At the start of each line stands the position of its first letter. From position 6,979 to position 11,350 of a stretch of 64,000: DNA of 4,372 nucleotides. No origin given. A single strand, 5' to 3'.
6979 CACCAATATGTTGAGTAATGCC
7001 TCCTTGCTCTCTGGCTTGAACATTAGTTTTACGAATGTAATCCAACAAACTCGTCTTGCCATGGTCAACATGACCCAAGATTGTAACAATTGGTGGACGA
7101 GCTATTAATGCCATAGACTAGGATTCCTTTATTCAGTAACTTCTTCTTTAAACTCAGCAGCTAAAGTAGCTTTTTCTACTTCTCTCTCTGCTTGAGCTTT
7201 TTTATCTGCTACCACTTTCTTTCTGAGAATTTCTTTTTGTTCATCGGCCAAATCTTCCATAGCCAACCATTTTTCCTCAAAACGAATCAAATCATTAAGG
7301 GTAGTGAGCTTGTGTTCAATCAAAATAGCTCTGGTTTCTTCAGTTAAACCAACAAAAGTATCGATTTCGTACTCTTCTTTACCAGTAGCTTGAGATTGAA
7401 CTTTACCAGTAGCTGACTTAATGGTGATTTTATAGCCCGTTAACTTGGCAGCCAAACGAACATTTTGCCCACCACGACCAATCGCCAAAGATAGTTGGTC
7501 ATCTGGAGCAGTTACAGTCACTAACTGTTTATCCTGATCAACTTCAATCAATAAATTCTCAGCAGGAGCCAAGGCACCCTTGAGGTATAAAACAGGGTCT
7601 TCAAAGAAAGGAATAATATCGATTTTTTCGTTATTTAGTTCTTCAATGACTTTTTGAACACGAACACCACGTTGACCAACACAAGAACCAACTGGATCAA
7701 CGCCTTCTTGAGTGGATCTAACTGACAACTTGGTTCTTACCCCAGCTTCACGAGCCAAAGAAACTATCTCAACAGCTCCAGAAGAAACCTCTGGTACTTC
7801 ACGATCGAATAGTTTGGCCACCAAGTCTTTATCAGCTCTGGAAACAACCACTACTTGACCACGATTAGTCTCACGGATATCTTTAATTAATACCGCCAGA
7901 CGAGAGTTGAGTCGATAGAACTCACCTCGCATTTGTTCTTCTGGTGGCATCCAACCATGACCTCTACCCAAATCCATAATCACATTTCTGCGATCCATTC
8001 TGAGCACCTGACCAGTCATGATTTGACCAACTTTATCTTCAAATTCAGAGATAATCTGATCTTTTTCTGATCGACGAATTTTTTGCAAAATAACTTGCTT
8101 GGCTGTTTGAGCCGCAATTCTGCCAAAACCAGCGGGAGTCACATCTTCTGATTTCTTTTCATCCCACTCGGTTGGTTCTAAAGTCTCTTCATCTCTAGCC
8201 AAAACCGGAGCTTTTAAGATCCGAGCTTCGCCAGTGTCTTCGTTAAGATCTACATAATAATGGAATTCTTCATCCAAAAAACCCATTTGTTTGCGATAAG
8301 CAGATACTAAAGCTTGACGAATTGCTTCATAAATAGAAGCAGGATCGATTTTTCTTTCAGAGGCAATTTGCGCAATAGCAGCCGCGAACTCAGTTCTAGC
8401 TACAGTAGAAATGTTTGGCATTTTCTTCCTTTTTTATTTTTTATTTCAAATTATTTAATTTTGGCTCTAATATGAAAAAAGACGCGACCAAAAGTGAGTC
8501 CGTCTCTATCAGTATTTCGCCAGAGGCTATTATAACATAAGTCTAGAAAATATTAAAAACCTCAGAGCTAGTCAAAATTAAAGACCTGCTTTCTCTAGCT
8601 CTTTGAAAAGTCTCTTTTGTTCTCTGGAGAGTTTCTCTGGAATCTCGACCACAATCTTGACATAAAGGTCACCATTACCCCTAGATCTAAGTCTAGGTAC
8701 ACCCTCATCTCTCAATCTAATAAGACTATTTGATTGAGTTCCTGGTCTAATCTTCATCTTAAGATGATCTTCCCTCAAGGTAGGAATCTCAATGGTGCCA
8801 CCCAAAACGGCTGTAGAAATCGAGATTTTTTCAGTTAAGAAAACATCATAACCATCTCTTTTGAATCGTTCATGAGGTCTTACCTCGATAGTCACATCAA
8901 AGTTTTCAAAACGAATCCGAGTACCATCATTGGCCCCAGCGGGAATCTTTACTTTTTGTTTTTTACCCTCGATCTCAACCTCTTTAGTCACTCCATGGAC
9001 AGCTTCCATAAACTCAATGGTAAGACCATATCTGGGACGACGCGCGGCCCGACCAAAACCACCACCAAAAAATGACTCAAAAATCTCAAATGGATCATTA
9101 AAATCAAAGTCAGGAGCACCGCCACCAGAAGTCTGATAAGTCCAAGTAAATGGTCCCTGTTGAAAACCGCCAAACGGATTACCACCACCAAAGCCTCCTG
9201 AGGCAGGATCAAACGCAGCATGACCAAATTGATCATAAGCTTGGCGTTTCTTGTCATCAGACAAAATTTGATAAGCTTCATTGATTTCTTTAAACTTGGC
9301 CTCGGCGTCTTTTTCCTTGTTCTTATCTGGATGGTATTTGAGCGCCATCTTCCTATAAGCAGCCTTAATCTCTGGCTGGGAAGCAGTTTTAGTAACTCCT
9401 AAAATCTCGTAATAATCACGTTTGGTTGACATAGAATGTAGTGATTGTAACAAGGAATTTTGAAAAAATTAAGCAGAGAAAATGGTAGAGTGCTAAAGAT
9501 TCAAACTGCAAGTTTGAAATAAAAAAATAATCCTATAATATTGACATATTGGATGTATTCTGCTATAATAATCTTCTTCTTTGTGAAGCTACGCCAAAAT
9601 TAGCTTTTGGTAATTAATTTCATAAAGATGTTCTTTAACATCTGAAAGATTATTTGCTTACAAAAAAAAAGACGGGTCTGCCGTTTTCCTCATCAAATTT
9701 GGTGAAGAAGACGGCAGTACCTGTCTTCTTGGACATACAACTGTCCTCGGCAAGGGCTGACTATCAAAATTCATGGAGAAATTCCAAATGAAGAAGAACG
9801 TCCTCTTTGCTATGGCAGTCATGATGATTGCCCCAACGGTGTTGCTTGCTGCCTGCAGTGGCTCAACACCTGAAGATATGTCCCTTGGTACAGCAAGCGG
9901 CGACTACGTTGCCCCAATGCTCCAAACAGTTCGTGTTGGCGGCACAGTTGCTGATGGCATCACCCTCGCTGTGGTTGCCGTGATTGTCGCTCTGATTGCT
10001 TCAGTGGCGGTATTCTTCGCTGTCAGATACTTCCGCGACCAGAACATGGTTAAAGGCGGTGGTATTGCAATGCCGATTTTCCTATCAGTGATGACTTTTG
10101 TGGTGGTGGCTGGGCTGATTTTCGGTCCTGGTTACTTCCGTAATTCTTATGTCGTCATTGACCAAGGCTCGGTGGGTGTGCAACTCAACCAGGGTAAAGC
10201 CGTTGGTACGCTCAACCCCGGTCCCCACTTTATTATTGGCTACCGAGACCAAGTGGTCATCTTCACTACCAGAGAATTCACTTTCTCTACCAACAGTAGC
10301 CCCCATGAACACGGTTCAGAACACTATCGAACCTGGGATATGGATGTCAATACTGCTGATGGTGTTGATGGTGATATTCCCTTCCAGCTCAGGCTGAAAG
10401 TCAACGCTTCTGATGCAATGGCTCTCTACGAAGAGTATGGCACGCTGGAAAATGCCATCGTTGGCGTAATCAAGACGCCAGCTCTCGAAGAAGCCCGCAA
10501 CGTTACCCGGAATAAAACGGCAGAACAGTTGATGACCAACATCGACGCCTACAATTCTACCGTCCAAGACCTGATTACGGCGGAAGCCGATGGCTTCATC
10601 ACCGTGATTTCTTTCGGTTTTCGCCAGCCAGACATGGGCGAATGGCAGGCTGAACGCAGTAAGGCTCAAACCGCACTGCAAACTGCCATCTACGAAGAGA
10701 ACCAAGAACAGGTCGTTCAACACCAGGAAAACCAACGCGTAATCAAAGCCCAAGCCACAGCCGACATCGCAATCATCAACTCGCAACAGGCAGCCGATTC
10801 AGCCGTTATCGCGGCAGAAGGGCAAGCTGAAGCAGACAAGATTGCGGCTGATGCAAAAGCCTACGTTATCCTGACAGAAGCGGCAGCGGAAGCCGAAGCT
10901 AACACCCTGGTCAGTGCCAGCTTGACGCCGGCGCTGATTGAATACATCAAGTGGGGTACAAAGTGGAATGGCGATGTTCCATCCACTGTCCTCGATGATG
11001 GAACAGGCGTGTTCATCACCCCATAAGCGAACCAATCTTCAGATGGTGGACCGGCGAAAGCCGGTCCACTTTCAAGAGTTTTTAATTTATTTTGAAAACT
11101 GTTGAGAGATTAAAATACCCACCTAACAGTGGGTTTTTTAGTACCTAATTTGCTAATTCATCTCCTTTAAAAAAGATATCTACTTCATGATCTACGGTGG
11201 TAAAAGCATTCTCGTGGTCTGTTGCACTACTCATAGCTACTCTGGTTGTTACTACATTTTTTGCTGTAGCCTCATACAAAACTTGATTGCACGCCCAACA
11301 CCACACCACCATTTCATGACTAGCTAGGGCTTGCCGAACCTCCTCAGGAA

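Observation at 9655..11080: GC-rich horizontally acquired cassette: lipoprotein-signal SPFH/band-7 protein with its own GC-rich terminator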

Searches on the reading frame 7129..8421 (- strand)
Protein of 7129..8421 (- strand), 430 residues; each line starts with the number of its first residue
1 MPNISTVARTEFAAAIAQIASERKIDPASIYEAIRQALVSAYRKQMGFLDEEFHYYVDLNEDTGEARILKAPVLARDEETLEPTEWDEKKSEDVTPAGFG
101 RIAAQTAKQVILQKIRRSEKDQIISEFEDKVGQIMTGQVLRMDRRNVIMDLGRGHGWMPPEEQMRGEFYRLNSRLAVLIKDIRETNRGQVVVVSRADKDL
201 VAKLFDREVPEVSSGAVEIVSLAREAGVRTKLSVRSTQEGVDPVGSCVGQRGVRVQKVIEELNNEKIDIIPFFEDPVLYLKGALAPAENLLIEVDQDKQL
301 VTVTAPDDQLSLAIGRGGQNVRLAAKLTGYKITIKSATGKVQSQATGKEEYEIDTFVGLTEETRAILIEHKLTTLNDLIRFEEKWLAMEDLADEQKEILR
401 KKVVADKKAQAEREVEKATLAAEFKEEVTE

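Call 77: list_cluster_members(proteins=[window:7129-8421:-, P0021, P0023, P0005])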
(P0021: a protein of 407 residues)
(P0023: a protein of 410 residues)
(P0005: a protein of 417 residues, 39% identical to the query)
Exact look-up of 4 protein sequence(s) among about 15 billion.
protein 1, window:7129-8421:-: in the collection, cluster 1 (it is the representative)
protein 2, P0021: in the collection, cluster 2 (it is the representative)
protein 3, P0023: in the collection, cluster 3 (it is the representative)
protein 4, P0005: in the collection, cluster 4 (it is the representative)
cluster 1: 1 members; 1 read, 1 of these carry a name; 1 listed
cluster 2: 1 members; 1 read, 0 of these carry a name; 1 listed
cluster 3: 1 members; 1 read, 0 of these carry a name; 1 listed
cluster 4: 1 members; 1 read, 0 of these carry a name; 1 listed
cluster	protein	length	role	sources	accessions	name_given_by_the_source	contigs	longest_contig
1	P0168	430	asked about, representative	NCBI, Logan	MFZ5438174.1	MAG: transcription termination factor NusA [Patescibacteria group bacterium]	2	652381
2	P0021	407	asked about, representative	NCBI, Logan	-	-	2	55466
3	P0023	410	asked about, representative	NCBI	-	-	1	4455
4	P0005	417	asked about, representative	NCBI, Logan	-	-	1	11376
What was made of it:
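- Host: the window's NusA is identical to MFZ5438174.1, annotated 'Patescibacteria group bacterium' (call 77).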

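Call 79: find_encoding_contigs(protein=window:7129-8421:-, flank=10000, max_places=10)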
Protein window:7129-8421:- (430 aa): 2 contigs read that carry it; 1 place shown.
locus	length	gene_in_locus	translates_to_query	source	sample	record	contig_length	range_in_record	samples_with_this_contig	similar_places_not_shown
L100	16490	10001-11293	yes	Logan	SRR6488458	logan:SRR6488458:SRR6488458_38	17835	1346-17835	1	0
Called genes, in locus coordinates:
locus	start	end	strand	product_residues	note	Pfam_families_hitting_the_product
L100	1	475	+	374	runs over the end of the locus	PF13439:Glyco_transf_4, PF00534:Glycos_transf_1, PF13692:Glyco_trans_1_4, PF20706:GT4-conflict (weak)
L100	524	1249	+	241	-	PF01628:HrcA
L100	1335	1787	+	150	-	PF01025:GrpE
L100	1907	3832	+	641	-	PF00012:HSP70, PF06723:MreB_Mbl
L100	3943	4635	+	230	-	PF00535:Glycos_transf_2, PF10111:Glyco_tranf_2_2 (weak), PF13641:Glyco_tranf_2_3 (weak)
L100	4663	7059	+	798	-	PF09586:YfhO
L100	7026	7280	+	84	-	-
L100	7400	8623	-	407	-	PF01145:Band_7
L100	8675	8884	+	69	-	-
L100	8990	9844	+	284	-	PF00226:DnaJ, PF01556:DnaJ_C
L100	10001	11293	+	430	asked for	PF08529:NusA_N, PF13184:KH_NusA_1st, PF26594:KH_NusA_2nd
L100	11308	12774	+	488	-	PF00009:GTP_EFTU, PF00025:Arf, PF00071:Ras, PF01926:MMR_HSR1, PF02421:FeoB_N (weak), PF09439:SRPRB (faint), PF22042:EF-G_D2, PF11987:IF-2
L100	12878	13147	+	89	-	PF00312:Ribosomal_S15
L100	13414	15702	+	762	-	PF01138:RNase_PH, PF03725:RNase_PH_C, PF03726:PNPase, PF01138:RNase_PH, PF00013:KH_1, PF00575:S1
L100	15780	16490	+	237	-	?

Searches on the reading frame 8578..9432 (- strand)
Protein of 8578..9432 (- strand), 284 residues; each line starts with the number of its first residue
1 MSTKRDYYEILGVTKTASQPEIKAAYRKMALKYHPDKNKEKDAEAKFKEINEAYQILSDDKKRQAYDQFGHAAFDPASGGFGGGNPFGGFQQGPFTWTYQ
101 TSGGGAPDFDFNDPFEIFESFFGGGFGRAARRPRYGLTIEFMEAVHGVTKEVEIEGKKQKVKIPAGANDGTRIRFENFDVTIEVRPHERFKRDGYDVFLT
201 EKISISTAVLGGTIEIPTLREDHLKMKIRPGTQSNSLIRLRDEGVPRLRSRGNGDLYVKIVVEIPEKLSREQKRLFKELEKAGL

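Call 28: find_related_loci(query=window:8578-9432:-, collection=metagenome_contigs, flank=10000)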
Query window:8578-9432:- (284 aa) in metagenome_contigs; peptide patterns used: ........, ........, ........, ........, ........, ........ (x = any residue, [..] = any of these).
600 stretches matched a pattern (row limit reached: there are more); 586 encode a relative of the query (tblastn E <= 1e-3); the best 80 are kept; 80 distinct loci.
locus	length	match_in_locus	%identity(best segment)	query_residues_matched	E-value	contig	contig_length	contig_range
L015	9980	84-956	76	1-284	2e-132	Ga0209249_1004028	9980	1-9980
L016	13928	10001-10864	63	1-281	8e-114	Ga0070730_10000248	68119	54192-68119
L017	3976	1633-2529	55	1-284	2e-99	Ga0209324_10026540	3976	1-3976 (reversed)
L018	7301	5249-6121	54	1-284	9e-96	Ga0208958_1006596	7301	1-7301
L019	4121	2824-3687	55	1-281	2e-92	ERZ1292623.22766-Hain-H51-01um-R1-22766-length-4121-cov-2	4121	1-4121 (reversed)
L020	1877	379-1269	53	1-284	1e-96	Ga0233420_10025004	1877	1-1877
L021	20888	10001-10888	57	1-284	2e-91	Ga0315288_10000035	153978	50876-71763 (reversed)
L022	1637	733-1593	52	1-281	1e-93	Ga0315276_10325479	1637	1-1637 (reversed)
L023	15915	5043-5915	53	1-284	8e-88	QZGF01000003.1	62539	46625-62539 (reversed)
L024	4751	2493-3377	53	1-282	3e-85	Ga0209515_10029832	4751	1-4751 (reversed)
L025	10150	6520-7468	53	1-283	4e-85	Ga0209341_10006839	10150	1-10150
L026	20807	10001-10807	53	1-279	3e-83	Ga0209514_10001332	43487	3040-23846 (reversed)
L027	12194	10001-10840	53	1-274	4e-83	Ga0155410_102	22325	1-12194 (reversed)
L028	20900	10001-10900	52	1-284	2e-82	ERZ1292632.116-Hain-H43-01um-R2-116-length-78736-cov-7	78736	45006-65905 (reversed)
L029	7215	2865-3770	52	1-284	5e-82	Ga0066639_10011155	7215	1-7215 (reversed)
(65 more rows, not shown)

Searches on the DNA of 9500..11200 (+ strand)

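Call 43: search_rna_families(source=window, start=9500, end=11200, threshold=evalue, max_evalue=10)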
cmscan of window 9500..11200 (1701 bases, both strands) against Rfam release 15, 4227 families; matches with E-value up to 10: 24.
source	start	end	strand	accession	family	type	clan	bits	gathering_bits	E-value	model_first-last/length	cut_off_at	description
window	9666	9730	+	RF01061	mir-548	Gene; miRNA;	-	31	90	0.0015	1-84/84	no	mir-548 microRNA precursor family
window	9666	9730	-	RF01061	mir-548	Gene; miRNA;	-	29.3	90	0.0041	1-84/84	no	mir-548 microRNA precursor family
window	11077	11145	+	RF02064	STnc370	Gene; sRNA;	-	27.8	54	0.42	1-71/71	no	Enterobacterial sRNA STnc370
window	9672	9722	+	RF04109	mir-1305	Gene; miRNA;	-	26.8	63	0.021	1-83/83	no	mir-1305 microRNA precursor family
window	9667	9728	+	RF04157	MIR9486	Gene; miRNA;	-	24.4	100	0.041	1-119/119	no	MIR9486 microRNA precursor family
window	11109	11186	+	RF02900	AaHKsRNA82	Gene; sRNA;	-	24.4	51.4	0.63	1-81/81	no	Aggregatibacter sRNA 82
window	11042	11134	-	RF03162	TD-2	Gene; sRNA;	CL00124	23.6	48.7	1.1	1-98/98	no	TD-2 RNA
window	9670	9726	+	RF03871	mir-5681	Gene; miRNA;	-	22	88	0.14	1-61/61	no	mir-5681 microRNA precursor family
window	11050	11146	+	RF03162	TD-2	Gene; sRNA;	CL00124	21.9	48.7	2.5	1-98/98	no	TD-2 RNA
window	10988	11068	-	RF00065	snoR9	Gene; snRNA; snoRNA; CD-box;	CL00132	20.4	90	0.05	1-128/128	no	Small nucleolar RNA snoR9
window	11040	11142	+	RF00106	RNAI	Gene; antisense;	-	20.3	47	0.65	1-102/102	no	RNAI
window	9666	9730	+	RF04170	MIR7723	Gene; miRNA;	-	19.9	200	0.47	1-235/235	no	MIR7723 microRNA precursor family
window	9670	9726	-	RF03871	mir-5681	Gene; miRNA;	-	19.2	88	0.84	1-61/61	no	mir-5681 microRNA precursor family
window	9669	9727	+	RF01029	mir-649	Gene; miRNA;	-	18.5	100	2.9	1-93/93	no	mir-649 microRNA precursor family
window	10331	10393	+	RF01307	sR55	Gene; snRNA; snoRNA; CD-box;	-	17.8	35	0.28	1-65/65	no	Small nucleolar RNA sR55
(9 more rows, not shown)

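Call 73: build_rna_model(alignment_id=A10, structure=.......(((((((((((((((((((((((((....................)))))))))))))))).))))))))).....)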
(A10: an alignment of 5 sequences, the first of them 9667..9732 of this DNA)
Model R1 built from alignment A10 (5 sequences, 83 columns); structure: as given.
model positions 65; base pairs 25; branch points 0; effective number of sequences 5; information 0.844 bits per position. Calibrated on 0.2 Mb of random sequence (short: E-values are rough).
structure used (alignment columns):
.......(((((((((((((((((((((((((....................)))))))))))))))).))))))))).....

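Call 75: search_with_rna_model(model_id=R1, sources=[window, L001, L006, L007, L008, L009, L010, L011, L012, L013, L014, L015, L016, L021, L023, L025, L026, L027, L028, L036, L041, L042, L095, L096, L097, L098, L099], max_evalue=1)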
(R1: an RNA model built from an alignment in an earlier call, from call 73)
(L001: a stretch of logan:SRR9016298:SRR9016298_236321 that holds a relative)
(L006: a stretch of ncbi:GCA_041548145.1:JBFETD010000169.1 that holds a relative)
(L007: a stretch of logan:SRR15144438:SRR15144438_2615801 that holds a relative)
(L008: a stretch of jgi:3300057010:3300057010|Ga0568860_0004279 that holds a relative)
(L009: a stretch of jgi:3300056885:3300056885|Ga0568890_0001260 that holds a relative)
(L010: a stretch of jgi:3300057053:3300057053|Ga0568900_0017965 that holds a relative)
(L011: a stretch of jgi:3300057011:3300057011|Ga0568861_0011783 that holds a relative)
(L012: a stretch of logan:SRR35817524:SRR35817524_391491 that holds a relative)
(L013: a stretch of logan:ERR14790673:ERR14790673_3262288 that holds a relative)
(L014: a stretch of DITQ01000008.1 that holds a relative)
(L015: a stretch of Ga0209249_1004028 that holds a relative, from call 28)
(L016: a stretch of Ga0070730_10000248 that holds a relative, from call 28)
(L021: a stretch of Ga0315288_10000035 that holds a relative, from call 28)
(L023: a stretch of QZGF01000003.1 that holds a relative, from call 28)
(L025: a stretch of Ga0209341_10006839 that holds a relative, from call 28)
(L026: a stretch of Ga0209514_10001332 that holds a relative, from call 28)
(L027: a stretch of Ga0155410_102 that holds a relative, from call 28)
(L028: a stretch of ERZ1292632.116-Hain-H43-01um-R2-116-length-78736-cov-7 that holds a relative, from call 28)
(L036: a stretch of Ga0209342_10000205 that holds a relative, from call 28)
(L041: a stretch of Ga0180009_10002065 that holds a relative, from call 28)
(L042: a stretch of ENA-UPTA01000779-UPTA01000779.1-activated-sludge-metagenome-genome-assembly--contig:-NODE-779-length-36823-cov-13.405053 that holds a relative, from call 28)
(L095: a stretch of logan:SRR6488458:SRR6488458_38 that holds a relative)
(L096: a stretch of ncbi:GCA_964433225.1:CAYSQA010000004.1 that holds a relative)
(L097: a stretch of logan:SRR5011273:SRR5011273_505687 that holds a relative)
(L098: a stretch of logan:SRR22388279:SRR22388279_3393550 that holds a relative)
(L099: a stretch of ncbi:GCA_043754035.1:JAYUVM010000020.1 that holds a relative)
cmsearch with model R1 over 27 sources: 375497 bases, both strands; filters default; matches with E-value up to 1: 17.
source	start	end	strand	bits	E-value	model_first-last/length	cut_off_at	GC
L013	742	805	+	73.8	2.8e-15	1-65/65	no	0.41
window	9666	9730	+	73.5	3.2e-15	1-65/65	no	0.45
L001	9879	9943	+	73.3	3.8e-15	1-65/65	no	0.45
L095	4879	4943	+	73.3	3.8e-15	1-65/65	no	0.45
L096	4879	4943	+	73.3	3.8e-15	1-65/65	no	0.45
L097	250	314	+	73.3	3.8e-15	1-65/65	no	0.45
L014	9885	9950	+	68.2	7.4e-14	1-65/65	no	0.41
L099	2385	2444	+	62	2.6e-12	1-65/65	no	0.5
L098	122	197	+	56.5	6.2e-11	1-65/65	no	0.42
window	9666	9730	-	41.8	3.1e-07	1-65/65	no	0.45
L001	9879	9943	-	37.1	4.7e-06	1-65/65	no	0.45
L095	4879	4943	-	37.1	4.7e-06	1-65/65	no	0.45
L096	4879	4943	-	37.1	4.7e-06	1-65/65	no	0.45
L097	250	314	-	37.1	4.7e-06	1-65/65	no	0.45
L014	9885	9950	-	36.6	6.3e-06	1-65/65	no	0.41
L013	742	805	-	32.8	5.8e-05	1-65/65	no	0.41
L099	2385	2444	-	20.5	0.074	1-65/65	no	0.5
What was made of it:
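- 9666..9730 (+): Conserved long bulged RNA hairpin: 9-bp lower stem, one 3' bulge, 11-bp middle stem, variable apex. Model R1 hits once per locus, only upstream of this gene clade, at 56-74 bits on the sense strand versus 20-42 antisense (call 75).
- The high-GC clade lacks the leader hairpin (call 75), so it is not the direct donor. The hairpin occurs once per locus and nowhere else in 375 kb (call 75).
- Tried and rejected: There is a single hit per locus in 375 kb (call 75).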
